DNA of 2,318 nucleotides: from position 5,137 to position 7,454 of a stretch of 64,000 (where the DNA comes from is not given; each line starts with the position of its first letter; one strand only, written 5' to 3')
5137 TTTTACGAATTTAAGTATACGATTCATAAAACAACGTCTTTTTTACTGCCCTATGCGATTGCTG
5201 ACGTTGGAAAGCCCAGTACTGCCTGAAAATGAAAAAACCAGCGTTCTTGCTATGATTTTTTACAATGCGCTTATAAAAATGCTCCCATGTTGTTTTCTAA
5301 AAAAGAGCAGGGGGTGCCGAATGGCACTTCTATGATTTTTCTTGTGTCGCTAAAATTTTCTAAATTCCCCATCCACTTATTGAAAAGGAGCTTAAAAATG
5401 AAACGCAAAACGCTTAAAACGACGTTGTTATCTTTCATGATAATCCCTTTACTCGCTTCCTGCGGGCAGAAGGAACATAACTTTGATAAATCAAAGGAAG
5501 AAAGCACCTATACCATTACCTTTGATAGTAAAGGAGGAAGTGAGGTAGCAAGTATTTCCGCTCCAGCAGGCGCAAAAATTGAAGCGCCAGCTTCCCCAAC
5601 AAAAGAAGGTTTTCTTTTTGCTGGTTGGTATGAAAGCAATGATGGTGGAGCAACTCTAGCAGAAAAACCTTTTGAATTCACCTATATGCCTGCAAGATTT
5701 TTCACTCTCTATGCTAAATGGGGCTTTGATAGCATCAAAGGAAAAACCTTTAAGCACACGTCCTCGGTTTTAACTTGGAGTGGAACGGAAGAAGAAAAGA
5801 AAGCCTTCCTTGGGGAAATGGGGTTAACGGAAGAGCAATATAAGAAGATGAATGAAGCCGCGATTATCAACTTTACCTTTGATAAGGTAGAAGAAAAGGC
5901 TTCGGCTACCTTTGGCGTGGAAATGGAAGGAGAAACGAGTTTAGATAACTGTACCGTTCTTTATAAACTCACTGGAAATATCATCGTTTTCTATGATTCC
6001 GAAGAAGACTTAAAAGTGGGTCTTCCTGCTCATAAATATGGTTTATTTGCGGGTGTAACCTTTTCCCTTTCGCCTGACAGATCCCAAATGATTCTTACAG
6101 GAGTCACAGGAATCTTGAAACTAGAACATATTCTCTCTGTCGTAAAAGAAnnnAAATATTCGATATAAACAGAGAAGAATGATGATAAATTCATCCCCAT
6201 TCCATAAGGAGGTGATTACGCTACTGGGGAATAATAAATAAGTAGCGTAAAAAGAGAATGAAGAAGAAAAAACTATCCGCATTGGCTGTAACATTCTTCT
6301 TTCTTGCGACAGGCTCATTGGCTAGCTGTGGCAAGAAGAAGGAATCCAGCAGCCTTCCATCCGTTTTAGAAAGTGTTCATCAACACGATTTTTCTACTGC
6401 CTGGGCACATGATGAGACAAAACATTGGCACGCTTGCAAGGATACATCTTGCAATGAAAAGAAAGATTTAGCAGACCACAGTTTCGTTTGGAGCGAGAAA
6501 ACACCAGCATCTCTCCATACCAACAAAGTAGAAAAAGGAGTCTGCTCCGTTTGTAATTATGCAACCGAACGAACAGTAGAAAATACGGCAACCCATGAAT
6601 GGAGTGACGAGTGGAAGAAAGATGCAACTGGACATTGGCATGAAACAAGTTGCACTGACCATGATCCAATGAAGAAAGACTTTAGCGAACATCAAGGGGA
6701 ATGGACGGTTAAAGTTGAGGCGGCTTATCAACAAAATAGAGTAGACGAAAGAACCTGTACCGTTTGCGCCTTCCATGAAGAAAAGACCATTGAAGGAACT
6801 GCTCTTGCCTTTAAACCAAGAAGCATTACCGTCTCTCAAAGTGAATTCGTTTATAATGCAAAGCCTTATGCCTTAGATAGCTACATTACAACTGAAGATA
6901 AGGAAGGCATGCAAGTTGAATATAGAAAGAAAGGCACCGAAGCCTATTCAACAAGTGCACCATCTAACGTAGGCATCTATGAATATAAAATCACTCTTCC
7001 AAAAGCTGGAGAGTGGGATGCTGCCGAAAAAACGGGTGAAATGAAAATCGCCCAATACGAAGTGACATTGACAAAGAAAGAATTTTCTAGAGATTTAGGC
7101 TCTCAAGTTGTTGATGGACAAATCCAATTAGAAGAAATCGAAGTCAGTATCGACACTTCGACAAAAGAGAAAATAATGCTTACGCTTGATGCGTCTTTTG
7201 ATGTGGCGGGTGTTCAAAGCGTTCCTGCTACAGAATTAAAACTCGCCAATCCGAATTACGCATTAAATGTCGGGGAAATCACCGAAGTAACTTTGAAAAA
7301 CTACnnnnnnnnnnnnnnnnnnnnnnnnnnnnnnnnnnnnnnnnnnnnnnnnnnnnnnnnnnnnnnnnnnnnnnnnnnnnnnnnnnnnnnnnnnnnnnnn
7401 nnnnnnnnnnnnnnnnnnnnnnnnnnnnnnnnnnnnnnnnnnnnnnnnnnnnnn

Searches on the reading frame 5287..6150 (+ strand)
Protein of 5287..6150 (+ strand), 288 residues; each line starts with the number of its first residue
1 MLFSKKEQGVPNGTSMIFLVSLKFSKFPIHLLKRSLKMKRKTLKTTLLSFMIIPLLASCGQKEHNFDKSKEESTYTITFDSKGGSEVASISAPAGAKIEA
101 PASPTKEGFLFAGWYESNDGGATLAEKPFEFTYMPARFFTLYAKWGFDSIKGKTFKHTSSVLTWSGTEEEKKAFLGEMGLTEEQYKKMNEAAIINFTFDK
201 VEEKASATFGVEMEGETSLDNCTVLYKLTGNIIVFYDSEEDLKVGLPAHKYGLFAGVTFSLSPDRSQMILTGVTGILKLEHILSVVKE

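Call 3: search_protein_families(library=pfam, proteins=[window:5287-6150:+], max_evalue=1)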
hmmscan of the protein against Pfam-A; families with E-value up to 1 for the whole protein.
window:5287-6150:+ (288 aa): 1 family
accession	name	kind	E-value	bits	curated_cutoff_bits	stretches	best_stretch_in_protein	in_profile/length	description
PF09479.16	Flg_new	-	3.7e-15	56.2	27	1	75-144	1-65/65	Listeria-Bacteroides repeat domain (List_Bact_rpt)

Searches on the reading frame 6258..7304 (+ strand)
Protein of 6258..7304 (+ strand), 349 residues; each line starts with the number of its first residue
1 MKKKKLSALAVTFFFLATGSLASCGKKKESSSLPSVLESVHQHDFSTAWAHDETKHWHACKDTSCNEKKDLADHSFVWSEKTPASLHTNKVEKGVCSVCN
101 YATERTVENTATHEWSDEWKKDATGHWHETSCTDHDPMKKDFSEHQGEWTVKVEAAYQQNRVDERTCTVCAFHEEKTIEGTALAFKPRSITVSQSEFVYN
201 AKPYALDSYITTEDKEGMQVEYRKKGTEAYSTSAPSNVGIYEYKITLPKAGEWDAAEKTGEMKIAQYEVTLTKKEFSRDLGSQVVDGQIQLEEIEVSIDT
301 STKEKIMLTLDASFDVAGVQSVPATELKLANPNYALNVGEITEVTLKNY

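Call 23: search_solved_structures(query=window:6258-7304:+, max_evalue=1, show_alignments=2)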
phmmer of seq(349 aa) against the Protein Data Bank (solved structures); distinct sequences matched with E-value up to 1: 4.
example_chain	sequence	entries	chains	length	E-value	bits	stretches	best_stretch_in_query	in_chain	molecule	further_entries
9qa6_A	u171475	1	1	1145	9.8e-09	38.1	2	39-103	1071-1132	IgA protease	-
4v4n_Ae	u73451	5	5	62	0.41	13.1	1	90-126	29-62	50S ribosomal protein L37E | Large ribosomal subunit protein eL37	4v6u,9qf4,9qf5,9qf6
9mb8_C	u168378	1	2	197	0.67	12.4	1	89-162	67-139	p3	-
9sra_Be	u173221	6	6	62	0.72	12.3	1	90-124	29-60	Large ribosomal subunit protein eL37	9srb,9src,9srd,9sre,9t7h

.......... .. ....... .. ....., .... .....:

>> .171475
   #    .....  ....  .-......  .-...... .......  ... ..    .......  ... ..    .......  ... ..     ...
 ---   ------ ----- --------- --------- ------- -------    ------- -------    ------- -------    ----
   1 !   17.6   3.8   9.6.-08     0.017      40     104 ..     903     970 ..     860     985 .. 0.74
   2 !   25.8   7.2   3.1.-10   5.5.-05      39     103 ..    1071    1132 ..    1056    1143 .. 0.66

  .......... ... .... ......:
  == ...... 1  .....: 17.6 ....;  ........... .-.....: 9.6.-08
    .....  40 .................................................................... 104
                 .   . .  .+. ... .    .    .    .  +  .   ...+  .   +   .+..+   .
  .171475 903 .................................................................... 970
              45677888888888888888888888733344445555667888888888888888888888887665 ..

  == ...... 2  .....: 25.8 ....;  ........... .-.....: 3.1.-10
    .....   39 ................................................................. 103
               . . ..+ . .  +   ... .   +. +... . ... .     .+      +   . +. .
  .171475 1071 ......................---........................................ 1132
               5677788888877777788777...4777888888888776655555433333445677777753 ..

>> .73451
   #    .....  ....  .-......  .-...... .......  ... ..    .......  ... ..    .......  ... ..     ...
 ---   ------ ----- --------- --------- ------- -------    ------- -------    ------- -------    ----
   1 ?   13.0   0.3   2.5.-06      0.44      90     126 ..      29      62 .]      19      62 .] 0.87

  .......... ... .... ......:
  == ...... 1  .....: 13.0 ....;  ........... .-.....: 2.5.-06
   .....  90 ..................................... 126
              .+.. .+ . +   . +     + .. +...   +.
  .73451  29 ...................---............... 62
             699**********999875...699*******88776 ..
